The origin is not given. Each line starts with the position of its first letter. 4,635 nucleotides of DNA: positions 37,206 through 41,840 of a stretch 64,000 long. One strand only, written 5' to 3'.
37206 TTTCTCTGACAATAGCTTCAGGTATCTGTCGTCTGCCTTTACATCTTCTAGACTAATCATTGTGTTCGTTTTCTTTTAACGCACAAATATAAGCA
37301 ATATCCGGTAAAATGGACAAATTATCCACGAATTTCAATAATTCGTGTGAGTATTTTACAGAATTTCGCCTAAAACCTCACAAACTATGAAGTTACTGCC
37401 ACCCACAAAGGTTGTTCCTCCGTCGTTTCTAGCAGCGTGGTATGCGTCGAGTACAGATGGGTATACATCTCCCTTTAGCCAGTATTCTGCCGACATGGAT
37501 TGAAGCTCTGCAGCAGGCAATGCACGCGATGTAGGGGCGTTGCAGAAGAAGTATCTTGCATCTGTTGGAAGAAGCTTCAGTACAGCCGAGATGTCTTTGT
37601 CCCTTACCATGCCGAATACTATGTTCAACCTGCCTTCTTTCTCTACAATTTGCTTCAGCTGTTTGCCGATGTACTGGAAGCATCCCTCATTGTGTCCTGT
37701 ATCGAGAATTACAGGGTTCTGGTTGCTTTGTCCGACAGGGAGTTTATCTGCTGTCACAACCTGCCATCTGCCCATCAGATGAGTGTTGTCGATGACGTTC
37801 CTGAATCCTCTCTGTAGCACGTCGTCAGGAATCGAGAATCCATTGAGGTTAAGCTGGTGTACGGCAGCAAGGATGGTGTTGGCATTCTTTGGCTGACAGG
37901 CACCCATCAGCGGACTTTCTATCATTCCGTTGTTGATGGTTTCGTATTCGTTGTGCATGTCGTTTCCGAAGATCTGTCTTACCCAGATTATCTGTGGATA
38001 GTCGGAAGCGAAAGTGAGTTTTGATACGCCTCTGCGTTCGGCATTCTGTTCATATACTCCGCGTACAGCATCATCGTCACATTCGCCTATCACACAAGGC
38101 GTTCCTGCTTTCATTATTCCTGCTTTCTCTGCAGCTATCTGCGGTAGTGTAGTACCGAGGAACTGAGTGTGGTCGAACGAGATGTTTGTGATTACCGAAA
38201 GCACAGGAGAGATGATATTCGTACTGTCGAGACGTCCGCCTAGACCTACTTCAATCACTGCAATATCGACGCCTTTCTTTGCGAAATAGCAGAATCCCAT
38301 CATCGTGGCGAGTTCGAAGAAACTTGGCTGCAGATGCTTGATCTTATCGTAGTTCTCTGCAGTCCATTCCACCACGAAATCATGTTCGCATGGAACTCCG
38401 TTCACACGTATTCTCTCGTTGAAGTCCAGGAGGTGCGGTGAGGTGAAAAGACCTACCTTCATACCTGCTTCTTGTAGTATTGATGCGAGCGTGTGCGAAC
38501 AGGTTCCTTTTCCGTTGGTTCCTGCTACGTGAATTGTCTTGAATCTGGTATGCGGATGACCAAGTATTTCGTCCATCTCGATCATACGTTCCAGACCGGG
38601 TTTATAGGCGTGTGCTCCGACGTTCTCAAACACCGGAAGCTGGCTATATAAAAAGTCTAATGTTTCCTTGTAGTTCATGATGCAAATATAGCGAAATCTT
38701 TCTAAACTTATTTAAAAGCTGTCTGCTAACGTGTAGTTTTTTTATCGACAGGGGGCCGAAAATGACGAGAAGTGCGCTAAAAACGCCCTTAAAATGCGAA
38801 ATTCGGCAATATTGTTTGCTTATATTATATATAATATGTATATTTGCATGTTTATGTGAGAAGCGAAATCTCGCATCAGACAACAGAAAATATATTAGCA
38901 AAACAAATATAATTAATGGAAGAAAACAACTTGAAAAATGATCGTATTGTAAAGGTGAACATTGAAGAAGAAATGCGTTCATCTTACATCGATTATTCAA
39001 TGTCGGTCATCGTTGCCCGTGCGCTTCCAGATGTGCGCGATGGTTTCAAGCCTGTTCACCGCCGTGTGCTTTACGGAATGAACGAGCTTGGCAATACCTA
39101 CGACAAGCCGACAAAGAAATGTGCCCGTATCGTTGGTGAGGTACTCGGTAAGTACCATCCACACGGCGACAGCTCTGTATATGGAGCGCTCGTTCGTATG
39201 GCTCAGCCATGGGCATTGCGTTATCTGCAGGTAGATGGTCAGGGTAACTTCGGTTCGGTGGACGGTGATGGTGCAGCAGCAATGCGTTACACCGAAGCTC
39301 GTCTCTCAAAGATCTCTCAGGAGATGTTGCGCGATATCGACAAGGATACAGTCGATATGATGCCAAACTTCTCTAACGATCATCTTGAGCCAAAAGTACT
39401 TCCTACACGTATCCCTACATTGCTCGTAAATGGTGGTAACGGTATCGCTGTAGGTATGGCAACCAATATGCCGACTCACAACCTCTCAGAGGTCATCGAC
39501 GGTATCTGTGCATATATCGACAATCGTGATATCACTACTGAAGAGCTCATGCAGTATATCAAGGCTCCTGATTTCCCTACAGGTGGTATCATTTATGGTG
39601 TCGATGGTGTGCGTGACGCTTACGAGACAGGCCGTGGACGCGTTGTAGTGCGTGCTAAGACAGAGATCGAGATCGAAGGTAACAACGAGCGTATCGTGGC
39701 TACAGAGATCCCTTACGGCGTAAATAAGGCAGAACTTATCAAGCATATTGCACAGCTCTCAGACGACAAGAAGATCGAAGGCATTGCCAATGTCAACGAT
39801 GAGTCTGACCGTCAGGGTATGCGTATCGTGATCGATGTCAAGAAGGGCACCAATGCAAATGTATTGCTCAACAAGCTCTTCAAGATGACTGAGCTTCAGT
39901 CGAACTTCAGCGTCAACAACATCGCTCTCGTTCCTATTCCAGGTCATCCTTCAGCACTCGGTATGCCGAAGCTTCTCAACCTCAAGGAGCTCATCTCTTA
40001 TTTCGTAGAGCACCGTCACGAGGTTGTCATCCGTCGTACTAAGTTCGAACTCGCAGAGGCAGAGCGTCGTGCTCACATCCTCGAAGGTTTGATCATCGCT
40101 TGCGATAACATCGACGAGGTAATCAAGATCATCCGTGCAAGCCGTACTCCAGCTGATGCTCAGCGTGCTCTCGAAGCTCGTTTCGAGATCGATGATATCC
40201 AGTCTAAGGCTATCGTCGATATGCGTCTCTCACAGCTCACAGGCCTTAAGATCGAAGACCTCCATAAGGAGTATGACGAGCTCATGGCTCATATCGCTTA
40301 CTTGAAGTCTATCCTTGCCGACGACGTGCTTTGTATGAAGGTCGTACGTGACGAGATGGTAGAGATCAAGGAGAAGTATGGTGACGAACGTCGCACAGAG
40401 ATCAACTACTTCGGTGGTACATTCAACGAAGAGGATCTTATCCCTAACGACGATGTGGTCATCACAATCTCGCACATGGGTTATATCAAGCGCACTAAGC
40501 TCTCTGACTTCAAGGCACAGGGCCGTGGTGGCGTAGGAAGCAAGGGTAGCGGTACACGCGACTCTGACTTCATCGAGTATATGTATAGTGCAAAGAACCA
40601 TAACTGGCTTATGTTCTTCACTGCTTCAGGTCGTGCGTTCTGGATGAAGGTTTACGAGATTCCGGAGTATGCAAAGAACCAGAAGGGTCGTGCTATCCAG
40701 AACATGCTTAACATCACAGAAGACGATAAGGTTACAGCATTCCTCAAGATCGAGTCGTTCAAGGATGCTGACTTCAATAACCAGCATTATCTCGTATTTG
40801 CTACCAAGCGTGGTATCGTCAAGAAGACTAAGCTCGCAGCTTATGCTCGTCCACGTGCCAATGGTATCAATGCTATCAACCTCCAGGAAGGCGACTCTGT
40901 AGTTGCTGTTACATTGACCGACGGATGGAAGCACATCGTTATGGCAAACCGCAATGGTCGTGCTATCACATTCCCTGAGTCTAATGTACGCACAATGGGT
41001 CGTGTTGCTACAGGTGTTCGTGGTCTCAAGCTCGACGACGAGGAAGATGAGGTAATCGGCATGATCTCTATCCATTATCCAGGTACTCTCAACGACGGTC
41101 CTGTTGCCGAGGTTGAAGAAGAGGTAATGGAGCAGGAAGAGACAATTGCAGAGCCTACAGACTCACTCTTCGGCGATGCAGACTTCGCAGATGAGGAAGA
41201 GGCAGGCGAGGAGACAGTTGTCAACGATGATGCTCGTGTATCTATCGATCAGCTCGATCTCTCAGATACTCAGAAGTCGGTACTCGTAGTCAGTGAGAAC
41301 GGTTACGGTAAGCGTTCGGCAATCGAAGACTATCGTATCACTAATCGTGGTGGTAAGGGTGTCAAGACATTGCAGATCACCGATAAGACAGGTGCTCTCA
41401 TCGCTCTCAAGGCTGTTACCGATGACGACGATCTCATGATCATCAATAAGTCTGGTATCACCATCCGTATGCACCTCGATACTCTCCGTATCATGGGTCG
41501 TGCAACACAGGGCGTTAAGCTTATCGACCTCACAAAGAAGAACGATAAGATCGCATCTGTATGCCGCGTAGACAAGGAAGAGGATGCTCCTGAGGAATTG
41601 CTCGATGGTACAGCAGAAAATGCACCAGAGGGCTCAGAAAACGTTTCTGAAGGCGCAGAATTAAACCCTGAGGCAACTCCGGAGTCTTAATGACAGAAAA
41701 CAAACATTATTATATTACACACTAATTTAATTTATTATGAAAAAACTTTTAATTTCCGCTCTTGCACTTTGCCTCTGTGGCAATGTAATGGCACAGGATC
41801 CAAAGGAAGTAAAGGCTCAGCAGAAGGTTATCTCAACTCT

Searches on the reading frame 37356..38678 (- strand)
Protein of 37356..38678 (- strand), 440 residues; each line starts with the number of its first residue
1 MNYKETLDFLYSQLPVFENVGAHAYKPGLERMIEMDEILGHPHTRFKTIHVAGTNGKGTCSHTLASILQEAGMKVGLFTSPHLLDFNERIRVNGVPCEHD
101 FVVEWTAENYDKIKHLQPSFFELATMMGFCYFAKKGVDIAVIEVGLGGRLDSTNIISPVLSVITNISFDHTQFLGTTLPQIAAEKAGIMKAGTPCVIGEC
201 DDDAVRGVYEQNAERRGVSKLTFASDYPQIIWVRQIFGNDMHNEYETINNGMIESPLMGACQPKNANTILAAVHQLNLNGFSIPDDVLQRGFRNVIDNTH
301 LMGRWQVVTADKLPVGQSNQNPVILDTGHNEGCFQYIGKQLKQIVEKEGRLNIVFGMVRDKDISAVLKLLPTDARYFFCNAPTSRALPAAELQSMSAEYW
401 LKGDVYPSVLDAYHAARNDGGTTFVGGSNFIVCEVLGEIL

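Call 29: search_protein_families(library=pfam, proteins=[window:37356-38678:-], max_evalue=0.001)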
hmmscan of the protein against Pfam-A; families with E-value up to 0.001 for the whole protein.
window:37356-38678:- (440 aa): 2 families
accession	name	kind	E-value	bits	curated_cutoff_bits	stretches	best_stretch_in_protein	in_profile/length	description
PF08245.18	Mur_ligase_M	-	1.9e-13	51.2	24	1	51-271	1-198/200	Mur ligase middle domain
PF02875.26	Mur_ligase_C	-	4.2e-07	31.3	28.4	1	315-414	6-109/127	Mur ligase, glutamate ligase domain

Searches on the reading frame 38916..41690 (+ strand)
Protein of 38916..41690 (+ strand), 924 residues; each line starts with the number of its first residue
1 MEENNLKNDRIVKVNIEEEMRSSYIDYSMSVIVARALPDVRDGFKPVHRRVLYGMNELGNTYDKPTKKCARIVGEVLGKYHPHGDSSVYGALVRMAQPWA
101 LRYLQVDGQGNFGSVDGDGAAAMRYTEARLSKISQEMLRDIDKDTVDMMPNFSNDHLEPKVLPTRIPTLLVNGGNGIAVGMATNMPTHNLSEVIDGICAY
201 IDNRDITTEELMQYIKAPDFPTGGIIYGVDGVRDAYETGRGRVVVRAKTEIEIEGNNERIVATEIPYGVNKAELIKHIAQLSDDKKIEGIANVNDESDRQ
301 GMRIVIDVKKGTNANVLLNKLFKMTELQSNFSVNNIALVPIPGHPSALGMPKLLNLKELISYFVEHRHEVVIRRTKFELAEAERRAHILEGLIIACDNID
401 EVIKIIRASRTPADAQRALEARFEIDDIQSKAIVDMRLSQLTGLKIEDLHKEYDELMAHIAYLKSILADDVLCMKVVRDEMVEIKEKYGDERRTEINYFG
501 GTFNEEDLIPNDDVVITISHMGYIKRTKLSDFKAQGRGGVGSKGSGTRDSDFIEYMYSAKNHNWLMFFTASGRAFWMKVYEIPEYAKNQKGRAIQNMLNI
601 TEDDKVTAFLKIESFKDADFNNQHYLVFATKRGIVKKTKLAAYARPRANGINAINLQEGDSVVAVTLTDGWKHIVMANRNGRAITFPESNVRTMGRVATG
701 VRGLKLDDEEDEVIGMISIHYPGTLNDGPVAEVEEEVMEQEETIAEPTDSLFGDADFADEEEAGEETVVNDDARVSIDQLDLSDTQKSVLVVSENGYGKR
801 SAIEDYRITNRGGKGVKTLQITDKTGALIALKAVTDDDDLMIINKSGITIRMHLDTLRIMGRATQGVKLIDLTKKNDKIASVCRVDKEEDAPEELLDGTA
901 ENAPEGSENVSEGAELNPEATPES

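Call 29: search_protein_families(library=pfam, proteins=[window:38916-41690:+], max_evalue=0.001)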
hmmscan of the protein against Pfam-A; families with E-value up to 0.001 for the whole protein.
window:38916-41690:+ (924 aa): 2 families
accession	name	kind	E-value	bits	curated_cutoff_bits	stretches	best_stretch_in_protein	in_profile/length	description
PF00521.26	DNA_topoisoIV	-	7.8e-160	532.9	31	1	35-481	1-431/432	DNA gyrase/topoisomerase IV, subunit A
PF03989.18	DNA_gyraseA_C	-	1.7e-66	219.9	27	6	673-719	2-47/48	DNA gyrase C-terminal domain, beta-propeller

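Call 95: find_homologous_proteins(query=window:38916-41687:+, max_evalue=1e-100)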
Query window:38916-41687:+ (924 aa): 8000 proteins with E <= 1e-100 among 8000 candidates; the best 120 are listed.
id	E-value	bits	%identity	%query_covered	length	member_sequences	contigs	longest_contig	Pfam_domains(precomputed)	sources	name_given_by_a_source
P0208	0.0e+0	2065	100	100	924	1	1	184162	PF00521.27,PF03989.19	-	-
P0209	0.0e+0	2055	99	100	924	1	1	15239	PF00521.27,PF03989.19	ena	-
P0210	0.0e+0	2054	99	100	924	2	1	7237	PF00521.27,PF03989.19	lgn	-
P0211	0.0e+0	2053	99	100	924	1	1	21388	PF00521.27,PF03989.19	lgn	-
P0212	0.0e+0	2052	99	100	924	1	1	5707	PF00521.27,PF03989.19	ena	-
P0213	0.0e+0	2052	99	100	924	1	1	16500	PF00521.27,PF03989.19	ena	-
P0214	0.0e+0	2051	99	100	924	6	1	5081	PF00521.27,PF03989.19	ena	-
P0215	0.0e+0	2050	99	100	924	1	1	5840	PF00521.27,PF03989.19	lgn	-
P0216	0.0e+0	2050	99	100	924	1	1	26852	PF00521.27,PF03989.19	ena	-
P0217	0.0e+0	2049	99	100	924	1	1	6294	PF00521.27,PF03989.19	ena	-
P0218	0.0e+0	2048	99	100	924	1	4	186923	PF00521.27,PF03989.19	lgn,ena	-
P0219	0.0e+0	1870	92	98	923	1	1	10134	PF00521.27,PF03989.19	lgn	-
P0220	0.0e+0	1867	92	98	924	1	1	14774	PF00521.27,PF03989.19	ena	-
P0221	0.0e+0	1862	91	98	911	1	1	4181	PF00521.27,PF03989.19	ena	-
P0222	0.0e+0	1840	90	98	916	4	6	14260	PF00521.27,PF03989.19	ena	-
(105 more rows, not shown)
